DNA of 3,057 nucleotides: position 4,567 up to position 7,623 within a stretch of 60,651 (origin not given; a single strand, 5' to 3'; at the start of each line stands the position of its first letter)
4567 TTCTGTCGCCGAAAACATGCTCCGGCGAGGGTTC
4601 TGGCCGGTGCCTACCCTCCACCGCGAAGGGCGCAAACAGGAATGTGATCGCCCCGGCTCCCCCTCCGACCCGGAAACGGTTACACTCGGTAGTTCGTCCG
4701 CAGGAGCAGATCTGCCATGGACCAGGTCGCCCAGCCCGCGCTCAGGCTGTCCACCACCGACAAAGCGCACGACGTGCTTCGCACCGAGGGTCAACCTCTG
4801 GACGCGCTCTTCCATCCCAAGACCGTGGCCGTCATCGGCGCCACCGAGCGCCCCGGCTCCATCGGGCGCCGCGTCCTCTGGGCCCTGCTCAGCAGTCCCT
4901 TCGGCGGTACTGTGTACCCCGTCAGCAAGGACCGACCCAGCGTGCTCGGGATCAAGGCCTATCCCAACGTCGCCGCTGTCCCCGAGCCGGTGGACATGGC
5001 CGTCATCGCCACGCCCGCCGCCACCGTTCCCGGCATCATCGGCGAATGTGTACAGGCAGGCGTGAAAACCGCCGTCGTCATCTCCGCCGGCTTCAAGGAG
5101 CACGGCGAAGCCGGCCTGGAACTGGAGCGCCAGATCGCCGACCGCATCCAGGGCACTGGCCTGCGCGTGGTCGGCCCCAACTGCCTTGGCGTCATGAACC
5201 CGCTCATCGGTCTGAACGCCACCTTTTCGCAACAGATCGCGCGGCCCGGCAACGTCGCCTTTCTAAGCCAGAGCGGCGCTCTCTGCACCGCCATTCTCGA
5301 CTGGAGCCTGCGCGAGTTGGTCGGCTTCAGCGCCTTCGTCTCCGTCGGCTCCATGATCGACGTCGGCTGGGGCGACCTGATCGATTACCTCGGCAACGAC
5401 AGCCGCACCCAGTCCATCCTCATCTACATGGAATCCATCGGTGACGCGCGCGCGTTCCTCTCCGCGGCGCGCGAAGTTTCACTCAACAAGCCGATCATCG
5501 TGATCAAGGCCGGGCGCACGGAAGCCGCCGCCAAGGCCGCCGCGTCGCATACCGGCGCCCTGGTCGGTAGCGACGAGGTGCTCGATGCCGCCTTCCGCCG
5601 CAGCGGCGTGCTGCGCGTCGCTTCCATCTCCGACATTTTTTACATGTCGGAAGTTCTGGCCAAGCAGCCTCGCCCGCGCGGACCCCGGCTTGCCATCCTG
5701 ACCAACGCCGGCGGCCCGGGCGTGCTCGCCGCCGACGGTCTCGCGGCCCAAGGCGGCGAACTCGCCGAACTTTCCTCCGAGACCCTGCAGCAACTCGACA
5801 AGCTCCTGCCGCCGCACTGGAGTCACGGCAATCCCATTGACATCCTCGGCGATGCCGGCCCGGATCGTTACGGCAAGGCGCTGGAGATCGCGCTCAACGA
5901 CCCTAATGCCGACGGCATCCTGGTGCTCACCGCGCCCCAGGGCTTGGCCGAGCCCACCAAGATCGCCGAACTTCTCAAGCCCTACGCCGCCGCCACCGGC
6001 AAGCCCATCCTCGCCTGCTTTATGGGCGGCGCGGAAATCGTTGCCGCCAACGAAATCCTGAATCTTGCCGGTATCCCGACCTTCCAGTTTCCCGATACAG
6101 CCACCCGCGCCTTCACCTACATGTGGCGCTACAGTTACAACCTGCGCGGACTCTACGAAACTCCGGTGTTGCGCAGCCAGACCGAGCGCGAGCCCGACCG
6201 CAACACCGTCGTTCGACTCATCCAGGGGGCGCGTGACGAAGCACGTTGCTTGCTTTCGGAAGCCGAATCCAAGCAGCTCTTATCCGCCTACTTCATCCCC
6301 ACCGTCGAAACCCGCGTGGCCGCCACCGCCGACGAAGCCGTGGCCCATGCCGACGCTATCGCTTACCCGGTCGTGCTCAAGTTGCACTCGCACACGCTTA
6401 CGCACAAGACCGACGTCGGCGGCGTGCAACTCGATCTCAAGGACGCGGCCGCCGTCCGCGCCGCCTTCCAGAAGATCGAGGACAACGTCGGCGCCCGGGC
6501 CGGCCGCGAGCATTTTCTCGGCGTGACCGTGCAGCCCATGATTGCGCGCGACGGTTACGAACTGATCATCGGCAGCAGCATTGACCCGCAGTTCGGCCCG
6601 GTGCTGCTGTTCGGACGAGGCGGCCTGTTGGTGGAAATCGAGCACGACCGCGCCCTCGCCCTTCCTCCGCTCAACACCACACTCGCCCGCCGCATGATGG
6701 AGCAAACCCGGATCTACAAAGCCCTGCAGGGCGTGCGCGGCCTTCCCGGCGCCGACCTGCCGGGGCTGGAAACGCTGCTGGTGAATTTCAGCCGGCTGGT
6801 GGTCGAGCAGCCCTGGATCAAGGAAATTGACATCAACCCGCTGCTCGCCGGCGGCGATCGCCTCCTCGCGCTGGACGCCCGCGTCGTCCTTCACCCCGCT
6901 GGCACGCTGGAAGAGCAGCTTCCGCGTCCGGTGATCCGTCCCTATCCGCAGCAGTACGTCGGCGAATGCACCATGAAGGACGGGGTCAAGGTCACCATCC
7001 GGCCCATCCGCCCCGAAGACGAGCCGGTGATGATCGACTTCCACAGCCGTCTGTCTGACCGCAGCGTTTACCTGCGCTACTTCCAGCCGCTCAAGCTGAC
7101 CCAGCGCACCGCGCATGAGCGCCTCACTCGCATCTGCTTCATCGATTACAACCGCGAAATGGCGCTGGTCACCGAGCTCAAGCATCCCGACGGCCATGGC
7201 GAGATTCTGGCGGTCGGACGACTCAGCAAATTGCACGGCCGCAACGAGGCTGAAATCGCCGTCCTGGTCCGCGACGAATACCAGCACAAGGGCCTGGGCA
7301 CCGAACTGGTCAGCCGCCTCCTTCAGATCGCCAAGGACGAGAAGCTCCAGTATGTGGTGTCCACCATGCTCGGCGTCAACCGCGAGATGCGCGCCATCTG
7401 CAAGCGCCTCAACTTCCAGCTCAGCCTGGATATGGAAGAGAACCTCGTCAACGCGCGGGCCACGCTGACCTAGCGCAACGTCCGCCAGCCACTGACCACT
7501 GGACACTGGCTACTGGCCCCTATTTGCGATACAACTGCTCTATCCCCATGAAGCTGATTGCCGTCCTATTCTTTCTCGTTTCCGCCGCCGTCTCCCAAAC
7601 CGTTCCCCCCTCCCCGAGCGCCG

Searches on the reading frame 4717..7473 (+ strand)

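Call 94: search_protein_families(library=pfam, proteins=[window:4717-7473:+], max_evalue=0.00001)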
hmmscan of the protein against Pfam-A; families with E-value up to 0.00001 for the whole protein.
window:4717-7473:+ (918 aa): 7 families
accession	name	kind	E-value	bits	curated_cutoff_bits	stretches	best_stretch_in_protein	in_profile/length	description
PF13549.11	ATP-grasp_5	-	6.6e-84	281.1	27.6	1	505-725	2-221/221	ATP-grasp domain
PF13607.11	Succ_CoA_lig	-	1.5e-55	187.1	27.4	1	177-314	1-138/138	Succinyl-CoA ligase like flavodoxin domain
PF13380.12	CoA_binding_2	-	3.4e-24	86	22.8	1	35-161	1-115/116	CoA binding domain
PF19045.5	Ligase_CoA_2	-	5.8e-13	49.6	23.7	1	326-459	2-140/162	Ligase-CoA domain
PF13302.13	Acetyltransf_3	-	6.4e-13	50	25.4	1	759-901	2-138/138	Acetyltransferase (GNAT) domain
PF02629.25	CoA_binding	-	3e-10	41.2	22.3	1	34-125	3-97/97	CoA binding domain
PF00583.31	Acetyltransf_1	-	2.4e-08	34.7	20.7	1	802-900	18-116/116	Acetyltransferase (GNAT) family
